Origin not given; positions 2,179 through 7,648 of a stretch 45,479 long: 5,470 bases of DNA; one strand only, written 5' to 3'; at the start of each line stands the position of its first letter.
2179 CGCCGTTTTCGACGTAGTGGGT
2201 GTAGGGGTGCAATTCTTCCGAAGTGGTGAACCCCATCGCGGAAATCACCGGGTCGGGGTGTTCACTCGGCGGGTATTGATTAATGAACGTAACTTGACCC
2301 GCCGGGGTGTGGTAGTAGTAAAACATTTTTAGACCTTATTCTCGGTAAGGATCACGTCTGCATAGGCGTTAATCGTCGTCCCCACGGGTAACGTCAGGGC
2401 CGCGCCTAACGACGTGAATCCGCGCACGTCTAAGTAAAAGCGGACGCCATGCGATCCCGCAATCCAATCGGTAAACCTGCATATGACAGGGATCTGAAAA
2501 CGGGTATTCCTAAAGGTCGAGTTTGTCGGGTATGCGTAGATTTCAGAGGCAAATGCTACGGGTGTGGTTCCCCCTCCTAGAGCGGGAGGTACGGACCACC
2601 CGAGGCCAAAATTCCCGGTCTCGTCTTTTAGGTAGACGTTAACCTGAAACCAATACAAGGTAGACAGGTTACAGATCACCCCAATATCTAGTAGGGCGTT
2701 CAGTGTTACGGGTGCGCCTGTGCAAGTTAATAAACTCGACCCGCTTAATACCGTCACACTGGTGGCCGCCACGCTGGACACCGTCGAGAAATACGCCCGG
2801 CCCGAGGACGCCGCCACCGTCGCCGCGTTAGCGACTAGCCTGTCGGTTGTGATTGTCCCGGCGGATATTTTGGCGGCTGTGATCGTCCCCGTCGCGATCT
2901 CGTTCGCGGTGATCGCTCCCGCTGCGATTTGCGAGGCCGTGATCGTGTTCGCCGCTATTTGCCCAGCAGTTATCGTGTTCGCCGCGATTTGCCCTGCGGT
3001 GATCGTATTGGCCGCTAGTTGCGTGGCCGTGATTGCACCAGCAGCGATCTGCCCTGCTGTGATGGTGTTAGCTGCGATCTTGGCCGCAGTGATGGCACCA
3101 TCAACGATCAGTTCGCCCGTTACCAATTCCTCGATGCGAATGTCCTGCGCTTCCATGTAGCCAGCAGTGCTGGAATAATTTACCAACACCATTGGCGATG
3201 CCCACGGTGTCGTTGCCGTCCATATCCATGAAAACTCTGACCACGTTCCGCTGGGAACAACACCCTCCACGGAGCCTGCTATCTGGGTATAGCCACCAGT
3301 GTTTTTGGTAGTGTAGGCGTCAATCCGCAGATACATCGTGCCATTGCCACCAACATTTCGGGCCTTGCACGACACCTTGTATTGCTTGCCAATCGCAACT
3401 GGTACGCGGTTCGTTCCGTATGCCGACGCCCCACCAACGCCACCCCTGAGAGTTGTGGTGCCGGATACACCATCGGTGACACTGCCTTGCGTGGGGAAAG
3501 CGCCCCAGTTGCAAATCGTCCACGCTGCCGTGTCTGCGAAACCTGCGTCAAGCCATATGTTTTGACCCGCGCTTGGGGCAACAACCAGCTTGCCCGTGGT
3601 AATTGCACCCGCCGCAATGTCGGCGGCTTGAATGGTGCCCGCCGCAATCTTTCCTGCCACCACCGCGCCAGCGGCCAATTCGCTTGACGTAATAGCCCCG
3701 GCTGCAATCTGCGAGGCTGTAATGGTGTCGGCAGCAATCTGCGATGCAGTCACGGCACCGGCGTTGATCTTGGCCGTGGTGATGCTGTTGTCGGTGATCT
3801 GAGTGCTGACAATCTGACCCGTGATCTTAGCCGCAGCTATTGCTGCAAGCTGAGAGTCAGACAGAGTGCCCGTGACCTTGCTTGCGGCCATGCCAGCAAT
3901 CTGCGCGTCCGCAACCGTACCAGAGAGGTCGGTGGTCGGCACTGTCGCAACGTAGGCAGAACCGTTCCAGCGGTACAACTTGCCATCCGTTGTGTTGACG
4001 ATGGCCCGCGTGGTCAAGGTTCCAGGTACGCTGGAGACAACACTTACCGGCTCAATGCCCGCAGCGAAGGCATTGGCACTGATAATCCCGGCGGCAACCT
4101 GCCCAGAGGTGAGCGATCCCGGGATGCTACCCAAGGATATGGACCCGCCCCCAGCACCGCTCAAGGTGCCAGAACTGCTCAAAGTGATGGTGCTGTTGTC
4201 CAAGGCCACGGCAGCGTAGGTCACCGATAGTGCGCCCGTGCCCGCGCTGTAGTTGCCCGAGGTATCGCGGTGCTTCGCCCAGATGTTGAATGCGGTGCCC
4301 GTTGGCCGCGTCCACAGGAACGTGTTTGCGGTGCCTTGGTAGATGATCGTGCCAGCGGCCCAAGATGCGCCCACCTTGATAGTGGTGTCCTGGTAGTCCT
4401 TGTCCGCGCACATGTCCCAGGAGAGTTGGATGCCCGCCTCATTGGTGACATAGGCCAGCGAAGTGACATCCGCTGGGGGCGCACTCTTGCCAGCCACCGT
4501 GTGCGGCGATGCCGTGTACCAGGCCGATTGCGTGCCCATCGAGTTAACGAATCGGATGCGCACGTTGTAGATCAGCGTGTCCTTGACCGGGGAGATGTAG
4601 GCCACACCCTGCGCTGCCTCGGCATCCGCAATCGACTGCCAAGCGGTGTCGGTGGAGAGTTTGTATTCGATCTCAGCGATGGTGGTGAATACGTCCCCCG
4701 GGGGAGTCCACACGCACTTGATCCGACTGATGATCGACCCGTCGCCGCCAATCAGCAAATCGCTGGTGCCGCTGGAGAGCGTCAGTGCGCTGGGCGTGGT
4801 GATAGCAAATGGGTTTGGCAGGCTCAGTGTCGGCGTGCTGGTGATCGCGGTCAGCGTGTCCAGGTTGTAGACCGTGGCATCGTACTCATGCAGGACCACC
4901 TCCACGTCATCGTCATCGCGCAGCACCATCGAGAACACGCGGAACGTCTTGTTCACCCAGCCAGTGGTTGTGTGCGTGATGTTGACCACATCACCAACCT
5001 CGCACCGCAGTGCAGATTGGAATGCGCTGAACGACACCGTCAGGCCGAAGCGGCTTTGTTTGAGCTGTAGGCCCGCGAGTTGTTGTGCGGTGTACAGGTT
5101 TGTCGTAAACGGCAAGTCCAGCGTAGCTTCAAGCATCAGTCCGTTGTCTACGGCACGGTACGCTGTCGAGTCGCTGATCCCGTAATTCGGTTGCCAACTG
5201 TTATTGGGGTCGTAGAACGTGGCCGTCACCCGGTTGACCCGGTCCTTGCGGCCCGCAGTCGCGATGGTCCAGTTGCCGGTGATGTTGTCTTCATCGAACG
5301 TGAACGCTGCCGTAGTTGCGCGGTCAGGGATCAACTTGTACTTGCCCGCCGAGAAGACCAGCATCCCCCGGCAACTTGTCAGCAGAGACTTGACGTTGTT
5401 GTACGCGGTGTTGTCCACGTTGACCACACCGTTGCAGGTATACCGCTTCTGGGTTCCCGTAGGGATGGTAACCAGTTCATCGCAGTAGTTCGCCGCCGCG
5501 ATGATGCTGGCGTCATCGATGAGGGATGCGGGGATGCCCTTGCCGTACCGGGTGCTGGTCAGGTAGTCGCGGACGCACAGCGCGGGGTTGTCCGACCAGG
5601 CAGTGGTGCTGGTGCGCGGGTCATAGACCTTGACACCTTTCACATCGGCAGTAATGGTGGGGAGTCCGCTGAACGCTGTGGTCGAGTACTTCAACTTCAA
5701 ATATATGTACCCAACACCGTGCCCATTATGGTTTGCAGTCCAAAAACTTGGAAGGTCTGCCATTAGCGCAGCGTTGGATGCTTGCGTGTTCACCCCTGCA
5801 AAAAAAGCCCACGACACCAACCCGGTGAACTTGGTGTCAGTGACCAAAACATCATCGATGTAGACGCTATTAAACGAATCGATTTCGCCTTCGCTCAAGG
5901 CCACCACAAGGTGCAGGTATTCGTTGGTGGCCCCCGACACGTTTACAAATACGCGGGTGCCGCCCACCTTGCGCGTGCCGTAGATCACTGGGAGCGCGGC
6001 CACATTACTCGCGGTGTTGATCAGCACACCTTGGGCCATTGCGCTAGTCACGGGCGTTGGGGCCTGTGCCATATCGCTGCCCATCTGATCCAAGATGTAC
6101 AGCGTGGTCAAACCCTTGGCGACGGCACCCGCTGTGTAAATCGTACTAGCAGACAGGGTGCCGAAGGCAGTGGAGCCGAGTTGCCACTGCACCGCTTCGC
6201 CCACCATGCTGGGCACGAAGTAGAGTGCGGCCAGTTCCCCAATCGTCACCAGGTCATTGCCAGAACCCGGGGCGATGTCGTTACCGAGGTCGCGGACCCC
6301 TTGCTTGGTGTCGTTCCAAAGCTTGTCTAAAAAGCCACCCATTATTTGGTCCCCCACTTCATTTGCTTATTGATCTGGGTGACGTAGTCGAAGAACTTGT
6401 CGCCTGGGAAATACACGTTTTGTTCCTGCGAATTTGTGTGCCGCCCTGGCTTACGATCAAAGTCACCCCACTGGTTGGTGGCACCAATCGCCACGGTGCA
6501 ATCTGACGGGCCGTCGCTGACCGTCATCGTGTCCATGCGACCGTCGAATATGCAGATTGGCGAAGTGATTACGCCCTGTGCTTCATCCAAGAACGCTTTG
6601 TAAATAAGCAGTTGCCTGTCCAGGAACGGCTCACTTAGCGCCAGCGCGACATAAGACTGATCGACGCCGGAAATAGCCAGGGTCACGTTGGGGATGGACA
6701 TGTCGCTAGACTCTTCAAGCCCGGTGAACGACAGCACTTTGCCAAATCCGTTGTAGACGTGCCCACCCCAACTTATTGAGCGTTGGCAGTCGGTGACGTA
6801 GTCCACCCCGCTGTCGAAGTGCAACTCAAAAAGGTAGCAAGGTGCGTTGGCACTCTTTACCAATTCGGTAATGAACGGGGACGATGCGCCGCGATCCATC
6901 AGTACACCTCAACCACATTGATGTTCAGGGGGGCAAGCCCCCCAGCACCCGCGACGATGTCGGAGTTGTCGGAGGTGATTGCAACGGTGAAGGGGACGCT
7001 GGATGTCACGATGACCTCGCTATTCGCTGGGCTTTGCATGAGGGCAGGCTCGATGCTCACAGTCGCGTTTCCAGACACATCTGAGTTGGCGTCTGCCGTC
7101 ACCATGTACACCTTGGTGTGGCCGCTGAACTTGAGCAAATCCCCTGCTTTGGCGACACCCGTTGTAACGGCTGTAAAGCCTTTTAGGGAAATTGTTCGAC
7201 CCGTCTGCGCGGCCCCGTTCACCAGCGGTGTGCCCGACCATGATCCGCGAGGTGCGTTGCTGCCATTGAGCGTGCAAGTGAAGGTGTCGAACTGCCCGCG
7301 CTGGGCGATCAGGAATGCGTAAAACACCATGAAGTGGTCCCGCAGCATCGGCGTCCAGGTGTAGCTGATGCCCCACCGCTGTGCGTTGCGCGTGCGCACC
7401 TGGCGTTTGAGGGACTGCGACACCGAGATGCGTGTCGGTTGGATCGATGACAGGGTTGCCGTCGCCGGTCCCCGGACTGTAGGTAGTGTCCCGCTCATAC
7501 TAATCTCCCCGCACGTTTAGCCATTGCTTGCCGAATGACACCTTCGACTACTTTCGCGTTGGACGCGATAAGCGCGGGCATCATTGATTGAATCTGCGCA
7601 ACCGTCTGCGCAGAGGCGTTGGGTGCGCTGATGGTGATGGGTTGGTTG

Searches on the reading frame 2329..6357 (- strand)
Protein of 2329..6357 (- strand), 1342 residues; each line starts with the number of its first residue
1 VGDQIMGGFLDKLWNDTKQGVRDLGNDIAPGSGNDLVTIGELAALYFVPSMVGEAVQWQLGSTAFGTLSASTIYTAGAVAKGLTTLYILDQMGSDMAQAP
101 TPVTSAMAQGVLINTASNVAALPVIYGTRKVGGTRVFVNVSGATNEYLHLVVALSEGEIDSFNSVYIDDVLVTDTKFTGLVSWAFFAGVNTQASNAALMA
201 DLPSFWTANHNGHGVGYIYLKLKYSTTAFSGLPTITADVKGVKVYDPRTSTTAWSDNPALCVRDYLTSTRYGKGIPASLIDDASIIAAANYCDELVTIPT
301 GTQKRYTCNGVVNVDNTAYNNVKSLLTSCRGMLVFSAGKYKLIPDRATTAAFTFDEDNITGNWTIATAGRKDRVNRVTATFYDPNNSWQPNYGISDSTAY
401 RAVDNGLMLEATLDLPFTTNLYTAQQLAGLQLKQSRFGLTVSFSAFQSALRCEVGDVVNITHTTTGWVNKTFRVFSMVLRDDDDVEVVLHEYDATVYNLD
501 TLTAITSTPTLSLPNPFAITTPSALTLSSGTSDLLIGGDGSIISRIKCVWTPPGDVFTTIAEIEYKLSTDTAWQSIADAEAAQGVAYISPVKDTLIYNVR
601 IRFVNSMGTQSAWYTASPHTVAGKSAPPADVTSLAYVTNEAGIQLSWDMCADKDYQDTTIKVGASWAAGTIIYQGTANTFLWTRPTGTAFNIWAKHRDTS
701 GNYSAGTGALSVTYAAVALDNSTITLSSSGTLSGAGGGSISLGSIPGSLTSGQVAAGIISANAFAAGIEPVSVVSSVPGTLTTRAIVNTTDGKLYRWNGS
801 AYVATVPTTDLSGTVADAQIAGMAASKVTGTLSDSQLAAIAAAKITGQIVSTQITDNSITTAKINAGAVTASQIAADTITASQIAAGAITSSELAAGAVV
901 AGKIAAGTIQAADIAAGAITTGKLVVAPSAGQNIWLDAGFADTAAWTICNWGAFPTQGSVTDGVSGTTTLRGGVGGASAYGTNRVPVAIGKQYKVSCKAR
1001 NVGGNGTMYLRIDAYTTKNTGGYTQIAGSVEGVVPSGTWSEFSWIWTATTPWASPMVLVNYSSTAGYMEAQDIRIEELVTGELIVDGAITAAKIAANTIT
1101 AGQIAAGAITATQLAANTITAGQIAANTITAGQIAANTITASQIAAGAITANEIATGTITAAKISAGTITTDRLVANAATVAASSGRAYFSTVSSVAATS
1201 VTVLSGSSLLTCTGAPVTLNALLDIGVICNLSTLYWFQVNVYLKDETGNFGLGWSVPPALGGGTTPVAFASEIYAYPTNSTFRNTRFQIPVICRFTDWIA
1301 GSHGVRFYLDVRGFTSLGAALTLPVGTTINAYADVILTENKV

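Call 92: search_protein_families(library=pfam, proteins=[window:2329-6357:-], max_evalue=0.001)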
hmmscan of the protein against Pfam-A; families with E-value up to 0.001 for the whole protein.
window:2329-6357:- (1342 aa): 2 families
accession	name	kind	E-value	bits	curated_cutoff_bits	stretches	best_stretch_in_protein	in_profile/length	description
PF13550.12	Phage-tail_3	-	1.6e-16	61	23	1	316-465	4-153/164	Putative phage tail protein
PF25059.1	FN3_DSCAM-DSCAML_C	-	0.00011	22.9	39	1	562-628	24-89/89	DSCAM/DSCAML C-terminal Fn3-like domain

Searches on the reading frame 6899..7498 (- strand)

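Call 92: search_protein_families(library=pfam, proteins=[window:6899-7498:-], max_evalue=0.001)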
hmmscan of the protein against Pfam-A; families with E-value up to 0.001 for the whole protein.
window:6899-7498:- (199 aa): 1 family
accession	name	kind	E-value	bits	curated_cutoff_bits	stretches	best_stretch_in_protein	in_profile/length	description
PF21430.3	DTP-pb9_B-dom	-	1.5e-06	28.5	27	1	96-161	16-78/85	Distal tail protein pb9, B domain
